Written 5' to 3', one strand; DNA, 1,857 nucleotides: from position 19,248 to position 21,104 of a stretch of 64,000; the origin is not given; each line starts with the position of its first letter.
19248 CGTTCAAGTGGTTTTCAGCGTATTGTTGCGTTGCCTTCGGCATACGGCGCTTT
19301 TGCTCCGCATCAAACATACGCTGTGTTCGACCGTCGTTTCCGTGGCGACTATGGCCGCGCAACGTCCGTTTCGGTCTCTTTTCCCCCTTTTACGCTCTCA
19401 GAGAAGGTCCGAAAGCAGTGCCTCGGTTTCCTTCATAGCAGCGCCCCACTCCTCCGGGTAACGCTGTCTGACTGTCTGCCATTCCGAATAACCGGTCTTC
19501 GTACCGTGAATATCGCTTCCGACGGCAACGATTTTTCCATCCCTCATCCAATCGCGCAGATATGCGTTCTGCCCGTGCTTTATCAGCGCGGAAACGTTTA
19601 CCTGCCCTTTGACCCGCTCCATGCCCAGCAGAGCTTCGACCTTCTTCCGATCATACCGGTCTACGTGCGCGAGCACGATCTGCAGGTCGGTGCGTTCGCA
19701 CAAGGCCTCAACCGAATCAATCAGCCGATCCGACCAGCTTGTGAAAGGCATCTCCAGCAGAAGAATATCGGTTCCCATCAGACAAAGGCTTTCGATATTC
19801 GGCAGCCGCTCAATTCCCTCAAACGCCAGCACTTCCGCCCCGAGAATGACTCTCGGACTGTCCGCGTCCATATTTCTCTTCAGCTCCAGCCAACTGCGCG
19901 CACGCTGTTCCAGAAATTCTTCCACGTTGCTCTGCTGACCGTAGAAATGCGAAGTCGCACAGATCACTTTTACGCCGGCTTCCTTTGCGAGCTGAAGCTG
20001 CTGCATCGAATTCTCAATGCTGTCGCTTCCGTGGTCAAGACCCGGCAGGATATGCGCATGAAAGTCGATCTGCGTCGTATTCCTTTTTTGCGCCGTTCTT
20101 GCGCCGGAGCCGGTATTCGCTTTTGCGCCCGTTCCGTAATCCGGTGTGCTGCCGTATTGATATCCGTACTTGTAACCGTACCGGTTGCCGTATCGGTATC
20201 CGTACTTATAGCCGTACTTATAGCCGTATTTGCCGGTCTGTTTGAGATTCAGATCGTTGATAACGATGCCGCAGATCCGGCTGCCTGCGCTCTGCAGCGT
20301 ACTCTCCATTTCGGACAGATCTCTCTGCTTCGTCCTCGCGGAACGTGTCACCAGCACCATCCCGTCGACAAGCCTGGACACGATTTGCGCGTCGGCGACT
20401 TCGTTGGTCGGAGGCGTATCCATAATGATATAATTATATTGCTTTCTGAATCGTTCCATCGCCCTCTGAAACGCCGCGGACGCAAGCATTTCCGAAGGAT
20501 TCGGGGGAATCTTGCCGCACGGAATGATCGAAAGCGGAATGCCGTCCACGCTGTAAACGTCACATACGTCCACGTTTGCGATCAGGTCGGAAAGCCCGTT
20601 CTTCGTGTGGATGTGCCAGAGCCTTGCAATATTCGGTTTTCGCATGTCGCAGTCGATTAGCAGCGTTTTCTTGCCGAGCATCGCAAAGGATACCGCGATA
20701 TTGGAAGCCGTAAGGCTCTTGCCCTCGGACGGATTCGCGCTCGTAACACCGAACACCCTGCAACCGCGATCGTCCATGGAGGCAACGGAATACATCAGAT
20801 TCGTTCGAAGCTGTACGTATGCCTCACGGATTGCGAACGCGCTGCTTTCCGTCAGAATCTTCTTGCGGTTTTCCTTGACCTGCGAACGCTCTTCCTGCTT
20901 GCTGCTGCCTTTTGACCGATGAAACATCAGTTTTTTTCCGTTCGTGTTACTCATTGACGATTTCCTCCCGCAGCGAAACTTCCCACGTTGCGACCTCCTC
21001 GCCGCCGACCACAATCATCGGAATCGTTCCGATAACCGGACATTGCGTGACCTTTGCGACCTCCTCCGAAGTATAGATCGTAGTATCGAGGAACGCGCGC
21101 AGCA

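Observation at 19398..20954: BY-kinase and its cognate PHP phosphotyrosine phosphatase fused in one polypeptide, joined by the tyrosine cluster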

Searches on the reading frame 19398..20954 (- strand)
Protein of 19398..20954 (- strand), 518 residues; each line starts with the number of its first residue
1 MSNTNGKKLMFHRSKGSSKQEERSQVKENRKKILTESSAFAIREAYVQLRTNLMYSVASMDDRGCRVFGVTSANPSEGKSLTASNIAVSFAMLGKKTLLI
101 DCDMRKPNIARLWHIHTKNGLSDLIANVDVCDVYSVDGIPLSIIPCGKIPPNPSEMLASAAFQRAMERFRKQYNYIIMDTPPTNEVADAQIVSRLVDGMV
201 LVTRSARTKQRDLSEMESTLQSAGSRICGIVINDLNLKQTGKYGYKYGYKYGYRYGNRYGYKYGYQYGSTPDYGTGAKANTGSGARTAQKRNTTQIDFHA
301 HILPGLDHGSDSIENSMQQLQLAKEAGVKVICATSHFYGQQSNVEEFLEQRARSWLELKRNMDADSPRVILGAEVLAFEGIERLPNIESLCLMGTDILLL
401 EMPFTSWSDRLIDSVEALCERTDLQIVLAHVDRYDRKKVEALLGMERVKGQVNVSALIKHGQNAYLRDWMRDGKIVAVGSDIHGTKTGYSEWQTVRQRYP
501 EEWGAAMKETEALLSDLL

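Call 4: search_protein_families(library=pfam, proteins=[window:19398-20954:-], max_evalue=0.01)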
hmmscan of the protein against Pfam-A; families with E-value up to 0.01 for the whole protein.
window:19398-20954:- (518 aa): 6 families
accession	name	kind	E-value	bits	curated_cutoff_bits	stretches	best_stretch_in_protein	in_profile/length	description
PF19567.5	CpsB_CapC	-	2.4e-22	80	27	1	296-490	2-203/234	Capsular polysaccharide synthesis, CpsB/CapC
PF13614.12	AAA_31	-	3.3e-09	37.4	27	1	78-188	14-133/177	AAA domain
PF10609.15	ParA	-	4.4e-09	36.6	27.1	1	68-233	6-173/246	NUBPL iron-transfer P-loop NTPase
PF01656.29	CbiA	-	2.3e-06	28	25.4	1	76-239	9-87/125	CobQ/CobB/MinD/ParA nucleotide binding domain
PF09140.17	MipZ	-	0.00013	21.9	20.7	1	77-200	12-126/262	ATPase MipZ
PF00142.24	Fer4_NifH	-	0.0079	16.1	25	0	78-125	12-59/271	4Fe-4S iron sulfur cluster binding proteins, NifH/frxC family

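Call 5: search_protein_families(library=ncbifam, proteins=[window:19398-20954:-], max_evalue=0.01)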
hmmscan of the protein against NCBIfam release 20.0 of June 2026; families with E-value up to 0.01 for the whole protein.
window:19398-20954:- (518 aa): 18 families
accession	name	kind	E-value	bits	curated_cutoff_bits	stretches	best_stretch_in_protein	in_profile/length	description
TIGR01007.1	eps_fam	subfamily_domain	2.4e-52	177.4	108.05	1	44-247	1-203/204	polysaccharide biosynthesis tyrosine autokinase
TIGR03029.1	EpsG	equivalog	6.8e-41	140.2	313.8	1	44-234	85-274/274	chain length determinant protein tyrosine kinase EpsG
TIGR03018.1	pepcterm_TyrKin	hypoth_equivalog_domain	4.8e-36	124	230.65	1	36-233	5-207/207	XrtA-associated tyrosine autokinase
NF008568.0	PRK11519.1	equivalog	2.6e-35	121.8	1068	1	23-254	488-716/720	tyrosine-protein kinase Wzc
TIGR01005.1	eps_transp_fam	subfamily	1.4e-34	119.4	411.7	1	59-261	540-742/754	exopolysaccharide transport protein family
NF007350.0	PRK09841.1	equivalog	3e-33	114.9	1248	1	37-256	506-723/726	tyrosine-protein kinase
NF041488.1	caps_synth_Cps4B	equivalog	1.7e-10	40.8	400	1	296-459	2-169/243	capsular polysaccharide biosynthesis protein Cps4B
TIGR01969.1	minD_arch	subfamily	1.6e-07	30.7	201.75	1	69-237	4-172/251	cell division ATPase MinD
TIGR01968.1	minD_bact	equivalog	8.1e-07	28.6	212.9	1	66-106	2-42/261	septum site-determining protein MinD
NF041136.1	MrpORP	equivalog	2.9e-06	26.8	450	1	68-119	8-59/365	iron-sulfur cluster carrier protein MrpORP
NF041546.1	ParA_partition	equivalog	0.00015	21.4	180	0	157-201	61-104/203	ParA family partition ATPase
NF053622.1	ATPseBagAMYCTU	equivalog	0.00046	19.7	400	0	75-116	16-56/325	ATPase BagA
TIGR01281.1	DPOR_bchL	equivalog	0.0035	16.7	345.15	1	78-106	12-40/268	ferredoxin:protochlorophyllide reductase (ATP-dependent) iron-sulfur ATP-binding protein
TIGR00345.1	GET3_arsA_TRC40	subfamily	0.0037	16.8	135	0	148-184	101-137/299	TRC40/GET3/ArsA family transport-energizing ATPase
TIGR02016.1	BchX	equivalog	0.0046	16.3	331.2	1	77-113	11-47/296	chlorophyllide a reductase iron protein subunit X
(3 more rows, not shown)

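Call 6: find_homologous_proteins(query=window:19398-20954:-, max_evalue=0.00001)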
Query window:19398-20954:- (518 aa): 2088 proteins with E <= 0.00001 among 8000 candidates; the best 120 are listed.
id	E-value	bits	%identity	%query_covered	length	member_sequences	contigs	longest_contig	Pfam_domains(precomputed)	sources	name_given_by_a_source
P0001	1.5e-262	889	77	99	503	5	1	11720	PF10609.16,PF19567.6,PF01656.30,PF13614.13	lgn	-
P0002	6.8e-254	861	73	98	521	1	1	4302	PF10609.16,PF19567.6,PF01656.30,PF13614.13,PF09140.18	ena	-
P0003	6.8e-243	825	72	100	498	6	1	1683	PF10609.16,PF19567.6,PF13614.13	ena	-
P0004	5.4e-149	515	68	61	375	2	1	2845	PF10609.16,PF01656.30,PF13614.13,PF09140.18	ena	-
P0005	2.0e-117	411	73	45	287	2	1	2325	PF10609.16,PF13614.13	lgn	-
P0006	2.0e-84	302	49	48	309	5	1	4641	PF10609.16,PF01656.30,PF13614.13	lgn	-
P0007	1.7e-80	289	56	42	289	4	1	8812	PF10609.16,PF01656.30,PF13614.13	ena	-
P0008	6.1e-76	274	50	49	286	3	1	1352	PF10609.16,PF01656.30,PF13614.13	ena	-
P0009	3.6e-74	268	45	52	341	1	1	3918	PF10609.16,PF13614.13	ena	-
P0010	4.9e-74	268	51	41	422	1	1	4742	PF10111.15,PF10609.16,PF13641.13,PF13614.13,PF00535.33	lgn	-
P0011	4.1e-72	261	47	45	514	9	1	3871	PF02706.21,PF10609.16,PF01656.30,PF13614.13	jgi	-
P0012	2.5e-69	252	47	46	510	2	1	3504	PF02706.21,PF10609.16,PF01656.30,PF13614.13,PF09140.18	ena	-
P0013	2.8e-69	252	42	44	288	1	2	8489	PF10609.16,PF01656.30,PF13614.13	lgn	-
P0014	2.9e-69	252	48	44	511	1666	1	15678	PF02706.21,PF10609.16,PF01656.30,PF13614.13,PF09140.18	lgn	-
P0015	3.8e-69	252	50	40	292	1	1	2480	PF10609.16,PF13614.13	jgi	jgi:capsular exopolysaccharide synthesis family protein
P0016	8.7e-69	250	40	67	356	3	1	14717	PF19567.6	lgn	-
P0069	2.2e-50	190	31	87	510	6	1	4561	PF10609.16,PF19567.6,PF01656.30,PF13614.13,PF09140.18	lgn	-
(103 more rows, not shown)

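Call 9: search_solved_structures(query=window:19398-20954:-, max_evalue=0.001, show_alignments=0)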
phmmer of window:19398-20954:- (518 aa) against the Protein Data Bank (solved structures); distinct sequences matched with E-value up to 0.001: 25.
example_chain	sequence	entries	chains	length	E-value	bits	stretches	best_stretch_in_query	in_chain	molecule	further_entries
4jlv_A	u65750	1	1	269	3.8e-38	134.4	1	34-248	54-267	C-terminal fragment of Membrane protein CapA1, Putative uncharacterized protein capB1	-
3bfv_A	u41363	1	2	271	2.7e-35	125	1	32-248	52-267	Membrane protein CapA1, Protein tyrosine kinase,Protein tyrosine kinase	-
4jmp_A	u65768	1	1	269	2.8e-35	125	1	32-248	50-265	C-terminal fragment of CapA, Protein tyrosine kinase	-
2ved_A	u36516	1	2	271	1.8e-34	122.3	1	32-248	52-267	MEMBRANE PROTEIN CAPA1, PROTEIN TYROSINE KINASE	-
6u1q_A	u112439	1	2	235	3.7e-30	108.1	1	63-253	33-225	VpsO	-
3cio_A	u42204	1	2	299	1.1e-28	103.2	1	21-257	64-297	Tyrosine-protein kinase etk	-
3la6_A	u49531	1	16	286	8.6e-28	100.2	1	41-253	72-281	Tyrosine-protein kinase wzc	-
9r62_I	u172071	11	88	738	2.7e-27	98.6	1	42-256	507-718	Tyrosine-protein kinase wzc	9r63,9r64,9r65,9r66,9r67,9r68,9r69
7nhr_A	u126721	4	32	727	3.8e-27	98.1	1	25-258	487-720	Putative transmembrane protein Wzc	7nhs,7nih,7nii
9xgv_A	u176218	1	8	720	6.9e-27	97.3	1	42-253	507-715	Tyrosine-protein kinase wzc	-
6z0p_A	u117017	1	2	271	2e-26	95.7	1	45-248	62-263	BceF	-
9exo_H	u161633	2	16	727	3.2e-26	95.1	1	25-255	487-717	Putative transmembrane protein Wzc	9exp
9exq_D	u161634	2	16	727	9.7e-26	93.5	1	25-252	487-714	Putative transmembrane protein Wzc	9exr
9i2q_D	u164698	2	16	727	2e-25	92.4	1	25-251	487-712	Putative transmembrane protein Wzc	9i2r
7ni2_A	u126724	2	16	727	3.8e-25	91.5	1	25-251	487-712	Tyrosine-protein kinase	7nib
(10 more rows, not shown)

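Call 14: find_encoding_contigs(protein=P0001, flank=6000, max_places=3)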
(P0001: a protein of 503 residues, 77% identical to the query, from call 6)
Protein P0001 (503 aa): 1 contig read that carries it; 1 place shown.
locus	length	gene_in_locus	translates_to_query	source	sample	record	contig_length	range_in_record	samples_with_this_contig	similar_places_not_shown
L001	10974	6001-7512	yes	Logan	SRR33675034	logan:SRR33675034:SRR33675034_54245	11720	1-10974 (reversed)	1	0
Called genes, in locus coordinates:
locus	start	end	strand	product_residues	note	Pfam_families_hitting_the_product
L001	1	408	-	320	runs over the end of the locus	PF02779:Transket_pyr, PF02780:Transketolase_C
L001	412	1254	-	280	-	PF00456:Transketolase_N, PF00676:E1_dh, PF13292:DXP_synthase_N (weak)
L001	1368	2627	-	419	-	PF00128:Alpha-amylase, PF14701:hDGE_amylase, PF18612:Bac_A_amyl_C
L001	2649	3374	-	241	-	PF01643:Acyl-ACP_TE, PF13279:4HBT_2 (faint), PF20791:Acyl-ACP_TE_C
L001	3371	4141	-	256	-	PF00756:Esterase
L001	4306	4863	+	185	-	PF02357:NusG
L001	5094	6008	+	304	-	PF02706:Wzz, PF13807:GNVR (weak)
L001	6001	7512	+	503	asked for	PF10609:ParA, PF13614:AAA_31 (weak), PF01656:CbiA (weak), PF19567:CpsB_CapC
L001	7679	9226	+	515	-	PF03816:LytR_cpsA_psr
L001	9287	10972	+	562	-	?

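Call 15: find_encoding_contigs(protein=P0069, flank=6000, max_places=3)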
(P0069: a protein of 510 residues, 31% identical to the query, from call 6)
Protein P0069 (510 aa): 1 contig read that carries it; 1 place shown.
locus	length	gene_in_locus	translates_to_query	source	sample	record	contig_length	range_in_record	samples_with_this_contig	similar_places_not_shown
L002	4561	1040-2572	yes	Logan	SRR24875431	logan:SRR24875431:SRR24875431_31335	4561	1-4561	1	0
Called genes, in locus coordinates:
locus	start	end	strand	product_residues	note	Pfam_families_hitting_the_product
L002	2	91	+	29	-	?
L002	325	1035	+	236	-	PF02706:Wzz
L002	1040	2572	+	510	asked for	PF01656:CbiA (weak), PF09140:MipZ (weak), PF10609:ParA, PF13614:AAA_31, PF19567:CpsB_CapC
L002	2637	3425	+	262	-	-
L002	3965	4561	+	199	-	?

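Call 16: find_encoding_contigs(protein=P0005, flank=3000, max_places=3)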
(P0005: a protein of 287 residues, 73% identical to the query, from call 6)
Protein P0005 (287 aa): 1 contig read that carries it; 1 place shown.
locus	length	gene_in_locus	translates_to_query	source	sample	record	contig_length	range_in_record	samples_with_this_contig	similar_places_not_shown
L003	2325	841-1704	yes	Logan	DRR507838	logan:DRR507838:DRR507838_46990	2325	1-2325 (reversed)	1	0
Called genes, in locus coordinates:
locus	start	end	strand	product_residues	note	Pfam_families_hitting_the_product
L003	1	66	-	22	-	?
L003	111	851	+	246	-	PF02706:Wzz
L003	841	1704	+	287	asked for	PF10609:ParA (weak), PF13614:AAA_31 (faint)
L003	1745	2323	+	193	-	?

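Call 19: search_protein_representatives(protein=window:19398-20954:-)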
Query: 518 residues. Proteins with E-value up to 0.001 (for the whole library): 77332; up to 1e-10: 48215; up to 1e-30: 3208. The best 150 are listed.
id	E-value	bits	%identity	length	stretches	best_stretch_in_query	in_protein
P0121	3.7e-83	296.1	56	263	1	18-263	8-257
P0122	4.8e-71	256.1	47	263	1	20-268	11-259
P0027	1.4e-64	234.8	46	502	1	5-255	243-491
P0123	1.2e-61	225.1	45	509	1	14-259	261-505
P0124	1.4e-59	218.3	49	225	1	293-516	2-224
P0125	2.5e-58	214.2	44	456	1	25-258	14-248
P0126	1.2e-56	208.7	41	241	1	24-259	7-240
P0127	4.5e-56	206.8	46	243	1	23-235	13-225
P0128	3.9e-55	203.7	47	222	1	295-514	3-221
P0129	5.9e-55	203.1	39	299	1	18-277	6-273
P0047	5.1e-53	196.7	41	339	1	17-278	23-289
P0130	7.2e-51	189.6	39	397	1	18-293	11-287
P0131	2.6e-50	187.8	53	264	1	61-236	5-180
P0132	3.2e-50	187.5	44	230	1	295-515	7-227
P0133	6.0e-50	186.6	39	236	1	22-244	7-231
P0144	3.0e-47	177.6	31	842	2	33-233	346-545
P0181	2.0e-44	168.4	36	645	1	13-313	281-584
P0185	3.1e-44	167.7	38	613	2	17-268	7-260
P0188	3.7e-44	167.5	39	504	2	30-257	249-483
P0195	7.6e-44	166.4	39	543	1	19-276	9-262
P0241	2.0e-42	161.8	40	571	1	23-300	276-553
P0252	3.9e-42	160.8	40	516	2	19-285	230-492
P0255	4.2e-42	160.7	39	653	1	27-276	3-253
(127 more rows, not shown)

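Call 20: search_protein_families(library=pfam, proteins=[P0144, P0185, P0188, P0252, P0195, P0255, P0125, P0181, P0130, P0241], max_evalue=0.0001)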
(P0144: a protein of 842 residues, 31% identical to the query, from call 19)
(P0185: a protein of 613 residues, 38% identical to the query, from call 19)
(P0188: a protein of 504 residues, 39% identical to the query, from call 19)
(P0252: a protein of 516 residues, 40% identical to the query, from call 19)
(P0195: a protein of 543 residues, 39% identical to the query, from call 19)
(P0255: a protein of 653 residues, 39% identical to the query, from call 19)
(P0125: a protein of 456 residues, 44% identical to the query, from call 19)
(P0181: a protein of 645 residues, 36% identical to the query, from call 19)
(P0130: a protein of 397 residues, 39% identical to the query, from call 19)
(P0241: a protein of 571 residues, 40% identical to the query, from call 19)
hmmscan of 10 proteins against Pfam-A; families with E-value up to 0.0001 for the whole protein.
P0144 (842 aa): 5 families
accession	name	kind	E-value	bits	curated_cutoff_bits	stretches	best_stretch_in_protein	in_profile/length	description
PF01656.29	CbiA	-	1.1e-09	38.7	25.4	0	385-417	11-43/125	CobQ/CobB/MinD/ParA nucleotide binding domain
PF13614.12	AAA_31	-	2.6e-09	37.7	27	1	385-514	14-147/177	AAA domain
PF10609.15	ParA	-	7.9e-08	32.4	27.1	0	649-804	17-171/246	NUBPL iron-transfer P-loop NTPase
PF02706.20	Wzz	-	6.4e-07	30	25.5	1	10-96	4-89/91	Chain length determinant protein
PF00142.24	Fer4_NifH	-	2.7e-05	24.2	25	0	385-416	12-43/271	4Fe-4S iron sulfur cluster binding proteins, NifH/frxC family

P0185 (613 aa): 4 families
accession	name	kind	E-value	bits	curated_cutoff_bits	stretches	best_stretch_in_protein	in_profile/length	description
PF13614.12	AAA_31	-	2e-14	54.3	27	1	54-206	2-163/177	AAA domain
PF10609.15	ParA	-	2.3e-09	37.5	27.1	1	54-173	4-122/246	NUBPL iron-transfer P-loop NTPase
PF09140.17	MipZ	-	3.8e-06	26.9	20.7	1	64-173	11-110/262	ATPase MipZ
PF01656.29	CbiA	-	9.4e-06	26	25.4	1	65-196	10-54/125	CobQ/CobB/MinD/ParA nucleotide binding domain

P0188 (504 aa): 4 families
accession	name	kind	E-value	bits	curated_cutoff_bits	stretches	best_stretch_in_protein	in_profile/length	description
PF02706.20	Wzz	-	6.2e-13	49.3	25.5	1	15-105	3-90/91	Chain length determinant protein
PF13614.12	AAA_31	-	1.9e-10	41.4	27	1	287-449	3-169/177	AAA domain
PF10609.15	ParA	-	4.6e-10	39.8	27.1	1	287-462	5-178/246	NUBPL iron-transfer P-loop NTPase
PF01656.29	CbiA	-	9.3e-10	39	25.4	1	297-466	10-119/125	CobQ/CobB/MinD/ParA nucleotide binding domain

P0252 (516 aa): 4 families
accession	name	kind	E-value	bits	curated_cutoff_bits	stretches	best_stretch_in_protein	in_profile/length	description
PF10609.15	ParA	-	2.8e-16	60.1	27.1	1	274-442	4-173/246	NUBPL iron-transfer P-loop NTPase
PF13614.12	AAA_31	-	8.4e-13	49.1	27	1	274-402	2-139/177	AAA domain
PF02706.20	Wzz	-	9.5e-13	48.7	25.5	1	5-93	2-91/91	Chain length determinant protein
PF01656.29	CbiA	-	8.2e-10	39.2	25.4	1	276-446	1-85/125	CobQ/CobB/MinD/ParA nucleotide binding domain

P0195 (543 aa): 4 families
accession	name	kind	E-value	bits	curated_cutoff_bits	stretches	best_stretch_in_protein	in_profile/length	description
PF13614.12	AAA_31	-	6.4e-14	52.7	27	1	52-209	1-167/177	AAA domain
PF10609.15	ParA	-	8.8e-10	38.9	27.1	1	53-222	4-173/246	NUBPL iron-transfer P-loop NTPase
PF01656.29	CbiA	-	2.7e-07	31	25.4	1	55-227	1-86/125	CobQ/CobB/MinD/ParA nucleotide binding domain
PF09140.17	MipZ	-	1.4e-06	28.3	20.7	1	54-171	2-109/262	ATPase MipZ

P0255 (653 aa): 3 families
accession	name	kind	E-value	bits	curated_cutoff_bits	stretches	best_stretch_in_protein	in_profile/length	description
PF13614.12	AAA_31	-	1.5e-13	51.5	27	1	39-163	2-133/177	AAA domain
PF10609.15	ParA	-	1.3e-08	35.1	27.1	1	39-208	4-173/246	NUBPL iron-transfer P-loop NTPase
PF01656.29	CbiA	-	8.4e-08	32.7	25.4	1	43-213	3-86/125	CobQ/CobB/MinD/ParA nucleotide binding domain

P0125 (456 aa): 2 families
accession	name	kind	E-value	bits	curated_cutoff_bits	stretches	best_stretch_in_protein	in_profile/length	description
PF10609.15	ParA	-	2.1e-08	34.4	27.1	1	56-232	5-183/246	NUBPL iron-transfer P-loop NTPase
PF01656.29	CbiA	-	4.4e-06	27.1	25.4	1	58-227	2-86/125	CobQ/CobB/MinD/ParA nucleotide binding domain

P0181 (645 aa): 4 families
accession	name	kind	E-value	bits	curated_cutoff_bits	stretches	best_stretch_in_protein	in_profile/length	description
PF02706.20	Wzz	-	5.7e-16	59.1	25.5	1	30-123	2-90/91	Chain length determinant protein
PF13614.12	AAA_31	-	1.3e-12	48.5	27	1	333-464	2-141/177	AAA domain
PF10609.15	ParA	-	2.4e-09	37.4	27.1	1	333-503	4-173/246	NUBPL iron-transfer P-loop NTPase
PF01656.29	CbiA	-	1.8e-07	31.6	25.4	1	343-435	9-61/125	CobQ/CobB/MinD/ParA nucleotide binding domain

P0130 (397 aa): 4 families
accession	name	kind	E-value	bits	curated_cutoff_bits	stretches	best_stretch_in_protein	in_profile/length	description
PF13614.12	AAA_31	-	1.1e-12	48.6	27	1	59-200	2-149/177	AAA domain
PF10609.15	ParA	-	1.5e-09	38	27.1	1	59-225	4-170/246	NUBPL iron-transfer P-loop NTPase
PF01656.29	CbiA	-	9.7e-08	32.5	25.4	1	62-168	2-69/125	CobQ/CobB/MinD/ParA nucleotide binding domain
PF09140.17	MipZ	-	1.5e-05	24.9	20.7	1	60-179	2-111/262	ATPase MipZ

P0241 (571 aa): 4 families
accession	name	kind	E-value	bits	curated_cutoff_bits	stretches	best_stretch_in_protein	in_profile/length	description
PF02706.20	Wzz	-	2e-16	60.5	25.5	1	11-103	2-90/91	Chain length determinant protein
PF13614.12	AAA_31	-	2.4e-10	41.1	27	1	319-440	2-129/177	AAA domain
PF10609.15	ParA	-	9.8e-07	28.9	27.1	1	319-496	4-180/246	NUBPL iron-transfer P-loop NTPase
PF01656.29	CbiA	-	1.6e-06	28.5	25.4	1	329-413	9-91/125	CobQ/CobB/MinD/ParA nucleotide binding domain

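Call 22: find_related_loci(query=A1, collection=genome_contigs, flank=6000)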
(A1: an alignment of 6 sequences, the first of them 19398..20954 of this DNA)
Query A1 (518 aa) in genome_contigs; peptide patterns used: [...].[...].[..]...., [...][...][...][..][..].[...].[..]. (x = any residue, [..] = any of these).
600 stretches matched a pattern (row limit reached: there are more); 508 encode a relative of the query (tblastn E <= 1e-3); the best 80 are kept; 80 distinct loci.
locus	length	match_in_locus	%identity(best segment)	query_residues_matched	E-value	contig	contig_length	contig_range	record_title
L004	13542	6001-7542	78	7-518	0e+0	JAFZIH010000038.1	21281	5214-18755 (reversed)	MAG: Clostridia bacterium isolate RGIG7792 Water_buffalos_Reticulum-1__c176653, whole genome shotgun sequence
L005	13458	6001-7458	63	20-518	0e+0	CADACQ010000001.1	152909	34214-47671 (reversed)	MAG: uncultured Clostridiales bacterium isolate RUG13181 genome assembly, contig: RUG13181_asm_1, whole genome shotgun s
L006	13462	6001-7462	74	12-518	8e-111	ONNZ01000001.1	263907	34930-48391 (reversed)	uncultured Clostridiales bacterium isolate RUG472 genome assembly, contig: scaffold_26, whole genome shotgun sequence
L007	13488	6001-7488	37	7-492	2e-93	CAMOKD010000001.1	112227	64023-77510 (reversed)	MAG: uncultured Clostridia bacterium isolate SRR873601_bin.87_metaWRAP_v1.3_MAG genome assembly, contig: NODE_239_length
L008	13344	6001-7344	39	30-484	3e-92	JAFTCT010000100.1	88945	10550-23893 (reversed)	MAG: Clostridia bacterium isolate RGIG3700 Goat_Rumen.Co__c2060059, whole genome shotgun sequence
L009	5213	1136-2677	34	7-518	2e-91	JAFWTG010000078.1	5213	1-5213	MAG: Oscillospiraceae bacterium isolate RGIG6050 Sheep_Omasum-4__c575349, whole genome shotgun sequence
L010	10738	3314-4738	35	33-492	5e-88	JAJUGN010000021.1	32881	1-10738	MAG: Clostridiales bacterium isolate bin38 k141_875121_length_32881_cov_32.0970, whole genome shotgun sequence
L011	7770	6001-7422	39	16-484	1e-87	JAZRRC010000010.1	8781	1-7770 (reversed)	MAG: Candidatus Avispirillum sp. isolate T1900045356_YK20190046.MAGScoT_cleanbin_000048 SGB_6795_k141_531148, whole geno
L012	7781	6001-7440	34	10-514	7e-84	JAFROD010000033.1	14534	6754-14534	MAG: Oscillospiraceae bacterium isolate RGIG2647 Goat_Omasum-2__c160118, whole genome shotgun sequence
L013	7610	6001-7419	32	30-499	6e-79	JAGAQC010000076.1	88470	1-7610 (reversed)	MAG: Ruminococcus sp. isolate RGIG8671 Water_deer_Colon-1__c390768, whole genome shotgun sequence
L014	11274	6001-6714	53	7-238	5e-76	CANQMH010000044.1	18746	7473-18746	MAG: uncultured Clostridia bacterium isolate Lapin-014__bin39 genome assembly, contig: Lapin-014__NODE_2412_length_18746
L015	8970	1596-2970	47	13-496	4e-117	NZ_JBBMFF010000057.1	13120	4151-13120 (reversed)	Faecousia intestinalis strain CLA-AA-H192 CLAAAH192_contig_206_length_13120, whole genome shotgun sequence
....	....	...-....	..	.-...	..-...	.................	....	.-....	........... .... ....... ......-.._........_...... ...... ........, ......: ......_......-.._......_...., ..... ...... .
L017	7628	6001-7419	32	30-499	6e-79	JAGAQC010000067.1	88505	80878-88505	MAG: Ruminococcus sp. isolate RGIG8671 Water_deer_Colon-1__c327743, whole genome shotgun sequence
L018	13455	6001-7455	32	13-493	6e-69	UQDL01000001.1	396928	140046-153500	uncultured Anaerotruncus sp. isolate UMGS177 genome assembly, contig: NODE_1_length_396928_cov_67.590718, whole genome s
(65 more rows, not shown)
